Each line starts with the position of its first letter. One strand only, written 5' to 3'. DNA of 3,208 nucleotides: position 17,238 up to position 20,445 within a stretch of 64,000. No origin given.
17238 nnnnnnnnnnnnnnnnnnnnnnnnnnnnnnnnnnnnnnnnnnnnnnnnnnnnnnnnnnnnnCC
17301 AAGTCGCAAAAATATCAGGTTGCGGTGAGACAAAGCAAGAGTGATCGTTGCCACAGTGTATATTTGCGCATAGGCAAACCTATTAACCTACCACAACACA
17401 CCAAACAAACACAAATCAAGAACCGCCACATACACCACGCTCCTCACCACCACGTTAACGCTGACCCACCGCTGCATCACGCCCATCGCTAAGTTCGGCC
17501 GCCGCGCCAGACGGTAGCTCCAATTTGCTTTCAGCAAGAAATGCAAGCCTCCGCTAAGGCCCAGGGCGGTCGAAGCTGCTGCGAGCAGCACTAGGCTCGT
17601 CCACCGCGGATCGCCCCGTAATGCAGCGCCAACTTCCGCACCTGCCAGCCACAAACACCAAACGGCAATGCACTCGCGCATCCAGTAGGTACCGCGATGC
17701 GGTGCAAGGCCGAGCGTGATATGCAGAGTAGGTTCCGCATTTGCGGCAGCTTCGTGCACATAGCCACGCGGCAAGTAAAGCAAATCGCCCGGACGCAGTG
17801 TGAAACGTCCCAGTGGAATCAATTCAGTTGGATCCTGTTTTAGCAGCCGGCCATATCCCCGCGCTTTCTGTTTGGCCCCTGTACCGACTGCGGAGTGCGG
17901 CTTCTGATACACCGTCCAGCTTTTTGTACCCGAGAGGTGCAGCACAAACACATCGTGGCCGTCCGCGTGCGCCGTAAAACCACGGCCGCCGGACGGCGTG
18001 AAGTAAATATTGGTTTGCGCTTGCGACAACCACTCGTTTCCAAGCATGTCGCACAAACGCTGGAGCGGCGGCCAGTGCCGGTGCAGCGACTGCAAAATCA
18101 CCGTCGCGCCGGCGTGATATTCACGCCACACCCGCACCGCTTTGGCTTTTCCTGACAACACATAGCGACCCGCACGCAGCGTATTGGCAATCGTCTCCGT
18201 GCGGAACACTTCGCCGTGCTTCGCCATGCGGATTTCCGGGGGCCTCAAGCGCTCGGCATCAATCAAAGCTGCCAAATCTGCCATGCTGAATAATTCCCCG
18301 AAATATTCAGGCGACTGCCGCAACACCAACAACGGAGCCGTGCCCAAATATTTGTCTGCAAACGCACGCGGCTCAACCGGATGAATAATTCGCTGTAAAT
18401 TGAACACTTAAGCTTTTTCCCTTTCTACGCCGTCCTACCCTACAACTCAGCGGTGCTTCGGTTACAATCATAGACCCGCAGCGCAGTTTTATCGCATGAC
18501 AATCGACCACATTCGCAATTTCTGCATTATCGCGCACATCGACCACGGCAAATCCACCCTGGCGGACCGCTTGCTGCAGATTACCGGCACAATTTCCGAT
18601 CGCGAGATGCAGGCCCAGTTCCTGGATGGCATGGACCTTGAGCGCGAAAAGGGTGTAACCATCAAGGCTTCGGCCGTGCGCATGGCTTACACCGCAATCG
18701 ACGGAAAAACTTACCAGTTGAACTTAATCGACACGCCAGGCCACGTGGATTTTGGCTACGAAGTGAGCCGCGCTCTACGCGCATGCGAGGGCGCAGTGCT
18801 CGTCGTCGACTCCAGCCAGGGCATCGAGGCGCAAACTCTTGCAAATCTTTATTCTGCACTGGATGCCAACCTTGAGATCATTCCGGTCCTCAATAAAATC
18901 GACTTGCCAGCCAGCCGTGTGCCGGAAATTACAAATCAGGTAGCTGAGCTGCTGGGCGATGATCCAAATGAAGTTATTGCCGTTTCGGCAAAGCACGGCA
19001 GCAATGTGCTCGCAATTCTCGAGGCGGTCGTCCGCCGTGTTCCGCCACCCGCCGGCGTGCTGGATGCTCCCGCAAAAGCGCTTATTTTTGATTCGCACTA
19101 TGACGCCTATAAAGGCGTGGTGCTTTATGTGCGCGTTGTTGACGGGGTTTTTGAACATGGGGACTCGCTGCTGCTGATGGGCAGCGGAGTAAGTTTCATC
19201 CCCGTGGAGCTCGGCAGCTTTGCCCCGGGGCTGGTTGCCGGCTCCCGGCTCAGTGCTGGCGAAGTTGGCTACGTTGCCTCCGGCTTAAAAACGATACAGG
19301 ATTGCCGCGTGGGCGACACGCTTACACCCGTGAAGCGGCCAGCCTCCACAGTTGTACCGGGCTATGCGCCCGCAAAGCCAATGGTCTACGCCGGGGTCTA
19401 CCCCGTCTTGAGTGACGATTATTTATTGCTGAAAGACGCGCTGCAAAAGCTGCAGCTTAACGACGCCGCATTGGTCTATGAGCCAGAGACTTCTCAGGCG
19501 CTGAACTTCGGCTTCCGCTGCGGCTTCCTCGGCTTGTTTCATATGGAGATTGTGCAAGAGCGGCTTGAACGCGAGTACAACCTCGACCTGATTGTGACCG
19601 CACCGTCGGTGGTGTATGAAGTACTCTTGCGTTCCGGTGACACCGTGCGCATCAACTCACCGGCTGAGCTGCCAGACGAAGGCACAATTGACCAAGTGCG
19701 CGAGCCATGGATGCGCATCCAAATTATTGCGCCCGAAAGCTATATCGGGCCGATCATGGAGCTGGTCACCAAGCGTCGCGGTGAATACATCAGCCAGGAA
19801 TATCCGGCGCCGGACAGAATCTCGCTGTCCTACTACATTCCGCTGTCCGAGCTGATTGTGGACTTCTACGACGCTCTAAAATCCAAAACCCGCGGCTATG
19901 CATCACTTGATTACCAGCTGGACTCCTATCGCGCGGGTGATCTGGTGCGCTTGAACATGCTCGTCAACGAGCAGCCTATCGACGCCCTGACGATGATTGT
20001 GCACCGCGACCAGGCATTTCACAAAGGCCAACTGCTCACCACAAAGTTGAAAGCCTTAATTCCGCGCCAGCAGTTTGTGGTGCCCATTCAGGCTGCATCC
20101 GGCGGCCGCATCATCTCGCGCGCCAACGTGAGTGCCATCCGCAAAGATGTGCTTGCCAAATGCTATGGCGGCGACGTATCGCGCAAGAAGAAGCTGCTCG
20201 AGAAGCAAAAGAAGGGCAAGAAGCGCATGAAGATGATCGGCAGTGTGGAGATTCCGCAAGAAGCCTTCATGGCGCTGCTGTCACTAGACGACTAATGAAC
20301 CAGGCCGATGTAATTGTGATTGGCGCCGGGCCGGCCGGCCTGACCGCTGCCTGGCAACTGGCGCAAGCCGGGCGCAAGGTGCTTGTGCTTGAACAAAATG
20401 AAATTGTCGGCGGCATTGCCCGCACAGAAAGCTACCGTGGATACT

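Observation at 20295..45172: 25-kb co-directional array with seven GT-C-like polytopic membrane proteins of unknown function behind a cytoplasmic sugar/lipid module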

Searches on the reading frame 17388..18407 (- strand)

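Call 6: search_protein_families(library=pfam, proteins=[window:17388-18407:-], max_evalue=0.001)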
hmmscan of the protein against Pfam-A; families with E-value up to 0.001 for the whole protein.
window:17388-18407:- (339 aa): 2 families
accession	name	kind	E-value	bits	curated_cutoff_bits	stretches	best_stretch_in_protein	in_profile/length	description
PF08007.18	JmjC_2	-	5.9e-23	81.2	22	1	116-237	12-122/127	JmjC domain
PF13621.12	Cupin_8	-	0.00047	20.6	27.4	0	201-225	213-237/252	Cupin-like domain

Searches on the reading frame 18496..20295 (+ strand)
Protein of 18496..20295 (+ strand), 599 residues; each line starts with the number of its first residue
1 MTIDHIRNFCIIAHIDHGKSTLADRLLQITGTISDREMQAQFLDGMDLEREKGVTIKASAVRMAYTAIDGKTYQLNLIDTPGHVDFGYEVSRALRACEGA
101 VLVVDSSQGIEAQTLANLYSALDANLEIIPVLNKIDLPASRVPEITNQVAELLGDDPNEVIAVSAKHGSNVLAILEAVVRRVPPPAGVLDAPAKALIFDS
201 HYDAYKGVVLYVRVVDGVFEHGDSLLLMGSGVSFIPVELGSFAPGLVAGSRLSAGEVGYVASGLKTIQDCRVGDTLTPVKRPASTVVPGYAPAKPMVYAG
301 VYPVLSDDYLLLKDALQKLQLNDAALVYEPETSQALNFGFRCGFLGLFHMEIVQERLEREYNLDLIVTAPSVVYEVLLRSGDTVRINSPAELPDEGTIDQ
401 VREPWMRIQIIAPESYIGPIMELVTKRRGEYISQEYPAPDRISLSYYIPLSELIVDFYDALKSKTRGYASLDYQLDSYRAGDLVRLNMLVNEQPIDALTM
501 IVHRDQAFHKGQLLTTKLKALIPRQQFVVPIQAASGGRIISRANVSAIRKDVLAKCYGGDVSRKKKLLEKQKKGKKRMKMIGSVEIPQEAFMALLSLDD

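Call 6: search_protein_families(library=pfam, proteins=[window:18496-20295:+], max_evalue=0.001)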
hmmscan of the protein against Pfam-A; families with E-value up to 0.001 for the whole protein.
window:18496-20295:+ (599 aa): 8 families
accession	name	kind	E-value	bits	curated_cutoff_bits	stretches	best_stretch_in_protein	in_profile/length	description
PF00009.33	GTP_EFTU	-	3.8e-55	186.8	26.5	1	5-183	2-187/188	Elongation factor Tu GTP binding domain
PF06421.17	LepA_C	-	6.1e-47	158.6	29.7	1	490-595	1-106/107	GTP-binding protein LepA C-terminus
PF00679.30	EFG_C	-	5e-20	71.8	27.9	1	401-482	2-82/89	Elongation factor G C-terminus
PF03144.31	GTP_EFTU_D2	-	7.6e-08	33.1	30.3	1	207-277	1-73/73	Elongation factor Tu domain 2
PF00071.28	Ras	-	9.7e-06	25.7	21.6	1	54-182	30-160/162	Ras family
PF01926.29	MMR_HSR1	-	8.6e-05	23.1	21.9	1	16-134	9-113/113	50S ribosome-binding GTPase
PF22042.2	EF-G_D2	-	0.00016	22.2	27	1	192-228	1-37/84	Elongation factor G domain 2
PF14492.12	EFG_III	-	0.00041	20.8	27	1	294-367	3-73/75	Elongation Factor G, domain III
